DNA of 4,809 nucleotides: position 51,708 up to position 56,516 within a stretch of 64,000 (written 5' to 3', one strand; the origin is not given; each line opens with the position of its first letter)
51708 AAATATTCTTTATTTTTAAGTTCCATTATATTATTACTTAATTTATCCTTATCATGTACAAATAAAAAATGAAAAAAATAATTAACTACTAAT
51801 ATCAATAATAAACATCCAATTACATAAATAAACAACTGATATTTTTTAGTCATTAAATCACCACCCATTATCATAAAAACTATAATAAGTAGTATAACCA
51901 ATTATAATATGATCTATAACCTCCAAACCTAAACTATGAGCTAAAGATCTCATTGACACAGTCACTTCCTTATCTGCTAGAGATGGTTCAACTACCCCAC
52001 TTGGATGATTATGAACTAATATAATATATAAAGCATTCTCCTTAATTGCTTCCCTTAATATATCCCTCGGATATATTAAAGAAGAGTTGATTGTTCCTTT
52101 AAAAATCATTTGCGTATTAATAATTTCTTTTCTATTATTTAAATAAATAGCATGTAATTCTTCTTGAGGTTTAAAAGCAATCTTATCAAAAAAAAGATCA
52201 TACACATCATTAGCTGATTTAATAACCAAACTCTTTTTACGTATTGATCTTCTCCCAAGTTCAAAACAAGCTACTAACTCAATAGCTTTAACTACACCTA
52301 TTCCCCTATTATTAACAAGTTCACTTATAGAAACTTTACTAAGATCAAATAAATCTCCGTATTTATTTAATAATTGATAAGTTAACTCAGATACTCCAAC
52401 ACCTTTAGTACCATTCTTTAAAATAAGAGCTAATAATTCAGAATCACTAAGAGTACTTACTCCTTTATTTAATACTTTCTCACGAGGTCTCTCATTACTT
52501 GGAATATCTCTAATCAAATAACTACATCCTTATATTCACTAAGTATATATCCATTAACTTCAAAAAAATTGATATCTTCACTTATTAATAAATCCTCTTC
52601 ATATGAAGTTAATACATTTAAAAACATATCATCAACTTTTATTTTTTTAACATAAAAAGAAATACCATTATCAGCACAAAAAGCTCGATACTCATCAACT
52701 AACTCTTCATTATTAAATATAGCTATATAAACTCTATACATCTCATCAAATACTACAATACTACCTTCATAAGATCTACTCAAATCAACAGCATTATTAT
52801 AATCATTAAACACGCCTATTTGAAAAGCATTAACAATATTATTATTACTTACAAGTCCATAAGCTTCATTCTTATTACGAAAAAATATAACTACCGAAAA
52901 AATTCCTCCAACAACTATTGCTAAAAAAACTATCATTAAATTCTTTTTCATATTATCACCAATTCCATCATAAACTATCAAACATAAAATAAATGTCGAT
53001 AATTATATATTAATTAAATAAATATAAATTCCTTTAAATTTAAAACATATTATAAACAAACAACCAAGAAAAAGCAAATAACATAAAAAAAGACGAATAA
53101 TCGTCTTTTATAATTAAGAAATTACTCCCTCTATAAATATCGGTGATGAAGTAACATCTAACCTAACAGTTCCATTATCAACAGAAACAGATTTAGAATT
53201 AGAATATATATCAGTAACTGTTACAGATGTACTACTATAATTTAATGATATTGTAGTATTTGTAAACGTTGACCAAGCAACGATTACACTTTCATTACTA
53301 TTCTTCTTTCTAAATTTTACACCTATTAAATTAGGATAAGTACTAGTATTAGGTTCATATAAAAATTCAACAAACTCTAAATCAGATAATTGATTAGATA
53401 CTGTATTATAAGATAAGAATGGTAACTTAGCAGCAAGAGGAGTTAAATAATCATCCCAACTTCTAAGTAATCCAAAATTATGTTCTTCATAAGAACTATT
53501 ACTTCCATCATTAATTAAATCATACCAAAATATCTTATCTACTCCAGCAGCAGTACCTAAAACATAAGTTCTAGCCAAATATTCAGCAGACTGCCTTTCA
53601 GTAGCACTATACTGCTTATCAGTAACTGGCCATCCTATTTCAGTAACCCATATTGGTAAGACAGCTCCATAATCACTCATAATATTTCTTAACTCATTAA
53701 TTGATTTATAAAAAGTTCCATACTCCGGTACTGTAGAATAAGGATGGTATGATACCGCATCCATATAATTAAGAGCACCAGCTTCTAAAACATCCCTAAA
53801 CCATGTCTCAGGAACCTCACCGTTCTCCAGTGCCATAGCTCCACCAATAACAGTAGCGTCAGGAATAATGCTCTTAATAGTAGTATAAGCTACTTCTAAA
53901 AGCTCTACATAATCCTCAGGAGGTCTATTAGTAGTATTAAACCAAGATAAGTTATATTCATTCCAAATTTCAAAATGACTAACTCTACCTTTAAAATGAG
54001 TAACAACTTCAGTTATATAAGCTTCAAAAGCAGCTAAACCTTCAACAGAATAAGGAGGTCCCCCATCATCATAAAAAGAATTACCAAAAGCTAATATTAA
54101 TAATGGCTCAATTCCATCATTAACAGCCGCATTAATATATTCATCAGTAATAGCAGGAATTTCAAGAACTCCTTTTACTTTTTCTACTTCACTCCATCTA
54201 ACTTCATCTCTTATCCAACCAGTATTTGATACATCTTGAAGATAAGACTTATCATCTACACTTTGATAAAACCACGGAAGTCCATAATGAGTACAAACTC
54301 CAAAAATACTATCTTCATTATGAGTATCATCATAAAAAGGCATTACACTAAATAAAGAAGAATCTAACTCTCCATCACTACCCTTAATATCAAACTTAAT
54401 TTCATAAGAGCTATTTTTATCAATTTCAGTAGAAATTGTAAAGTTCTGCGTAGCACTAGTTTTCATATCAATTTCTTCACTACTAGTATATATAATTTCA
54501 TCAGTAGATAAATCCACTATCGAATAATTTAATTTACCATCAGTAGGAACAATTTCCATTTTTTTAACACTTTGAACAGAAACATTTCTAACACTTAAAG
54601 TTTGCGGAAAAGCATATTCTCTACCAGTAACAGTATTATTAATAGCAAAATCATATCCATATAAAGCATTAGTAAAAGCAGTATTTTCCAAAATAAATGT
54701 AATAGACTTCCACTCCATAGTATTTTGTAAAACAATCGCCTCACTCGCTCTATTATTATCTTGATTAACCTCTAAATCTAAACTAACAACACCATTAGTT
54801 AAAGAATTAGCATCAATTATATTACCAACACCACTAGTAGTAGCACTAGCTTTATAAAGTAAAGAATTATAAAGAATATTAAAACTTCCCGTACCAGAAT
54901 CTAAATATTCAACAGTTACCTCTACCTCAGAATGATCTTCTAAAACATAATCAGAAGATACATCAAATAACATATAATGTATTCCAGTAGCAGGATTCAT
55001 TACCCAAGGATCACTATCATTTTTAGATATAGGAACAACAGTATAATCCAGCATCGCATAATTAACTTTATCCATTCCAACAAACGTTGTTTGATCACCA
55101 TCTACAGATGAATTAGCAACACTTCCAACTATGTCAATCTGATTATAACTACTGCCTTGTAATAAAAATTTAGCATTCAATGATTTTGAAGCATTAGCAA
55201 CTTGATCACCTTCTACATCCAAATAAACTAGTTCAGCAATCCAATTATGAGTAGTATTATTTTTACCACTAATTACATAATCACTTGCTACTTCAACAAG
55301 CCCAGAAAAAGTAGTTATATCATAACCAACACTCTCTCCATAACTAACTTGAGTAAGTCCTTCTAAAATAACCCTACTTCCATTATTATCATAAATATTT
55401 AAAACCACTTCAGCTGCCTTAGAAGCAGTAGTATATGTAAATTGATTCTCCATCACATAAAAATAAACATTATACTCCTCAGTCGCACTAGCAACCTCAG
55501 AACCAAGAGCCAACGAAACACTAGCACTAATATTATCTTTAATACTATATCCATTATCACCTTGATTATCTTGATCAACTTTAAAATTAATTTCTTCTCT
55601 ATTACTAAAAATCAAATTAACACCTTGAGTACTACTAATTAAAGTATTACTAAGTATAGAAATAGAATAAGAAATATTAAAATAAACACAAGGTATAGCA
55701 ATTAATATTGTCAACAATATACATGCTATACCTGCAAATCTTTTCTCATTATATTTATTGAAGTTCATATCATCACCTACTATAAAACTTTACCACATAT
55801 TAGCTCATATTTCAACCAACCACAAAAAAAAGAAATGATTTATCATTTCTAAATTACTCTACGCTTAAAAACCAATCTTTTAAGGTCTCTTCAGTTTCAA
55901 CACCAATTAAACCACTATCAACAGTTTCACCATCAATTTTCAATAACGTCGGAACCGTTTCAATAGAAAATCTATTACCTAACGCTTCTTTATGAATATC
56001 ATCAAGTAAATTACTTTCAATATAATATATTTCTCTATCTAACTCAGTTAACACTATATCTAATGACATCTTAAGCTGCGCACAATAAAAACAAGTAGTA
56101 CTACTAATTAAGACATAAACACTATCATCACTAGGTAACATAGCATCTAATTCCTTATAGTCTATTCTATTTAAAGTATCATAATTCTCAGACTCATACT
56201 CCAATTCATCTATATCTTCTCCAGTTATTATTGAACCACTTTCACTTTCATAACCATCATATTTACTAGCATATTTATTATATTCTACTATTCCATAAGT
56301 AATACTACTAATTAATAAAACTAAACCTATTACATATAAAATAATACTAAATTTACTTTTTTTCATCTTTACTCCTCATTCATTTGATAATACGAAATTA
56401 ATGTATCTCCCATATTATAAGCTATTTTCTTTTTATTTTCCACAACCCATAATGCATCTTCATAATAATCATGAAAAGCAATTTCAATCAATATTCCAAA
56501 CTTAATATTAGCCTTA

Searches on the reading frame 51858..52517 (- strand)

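Call 33: search_protein_families(library=pfam, proteins=[window:51858-52517:-], max_evalue=0.0001)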
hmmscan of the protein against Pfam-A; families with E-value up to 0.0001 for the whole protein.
window:51858-52517:- (219 aa): 2 families
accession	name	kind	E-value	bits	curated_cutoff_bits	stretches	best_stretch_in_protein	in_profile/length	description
PF04002.20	RadC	-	2.1e-38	131.4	22.1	1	99-218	1-120/121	RadC-like JAB domain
PF20582.4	UPF0758_N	-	4.5e-22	78.4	27.1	1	2-79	1-77/77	UPF0758 N-terminal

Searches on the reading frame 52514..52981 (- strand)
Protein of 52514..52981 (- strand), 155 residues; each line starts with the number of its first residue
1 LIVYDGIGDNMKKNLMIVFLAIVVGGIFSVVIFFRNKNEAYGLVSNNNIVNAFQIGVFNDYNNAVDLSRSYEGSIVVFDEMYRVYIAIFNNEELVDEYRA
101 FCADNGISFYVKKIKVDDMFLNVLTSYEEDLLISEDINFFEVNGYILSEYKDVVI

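Call 72: search_protein_families(library=pfam, proteins=[window:52514-52981:-], max_evalue=0.1)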
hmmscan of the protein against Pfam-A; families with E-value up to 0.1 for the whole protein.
window:52514-52981:- (155 aa): 1 family
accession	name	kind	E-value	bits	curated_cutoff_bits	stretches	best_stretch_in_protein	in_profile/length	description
PF05036.18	SPOR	-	0.058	14.2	21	0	82-118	5-42/76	SPOR domain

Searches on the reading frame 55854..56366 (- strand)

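Call 72: search_protein_families(library=pfam, proteins=[window:55854-56366:-], max_evalue=0.1)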
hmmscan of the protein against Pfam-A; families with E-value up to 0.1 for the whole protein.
window:55854-56366:- (170 aa): 5 families
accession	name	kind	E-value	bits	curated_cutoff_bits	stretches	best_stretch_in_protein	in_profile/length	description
PF13098.12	Thioredoxin_2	-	5.2e-05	24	27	1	83-165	8-103/104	Thioredoxin-like domain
PF00085.26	Thioredoxin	-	0.0027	18.1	23.5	1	76-165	13-100/103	Thioredoxin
PF13192.12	Thioredoxin_3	-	0.0034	17.8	24.8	1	87-165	5-74/76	Thioredoxin domain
PF00462.30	Glutaredoxin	-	0.022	15.4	22.9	1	85-147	2-58/60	Glutaredoxin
PF07449.17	HyaE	-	0.088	13.3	22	0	68-155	14-101/108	Hydrogenase-1 expression protein HyaE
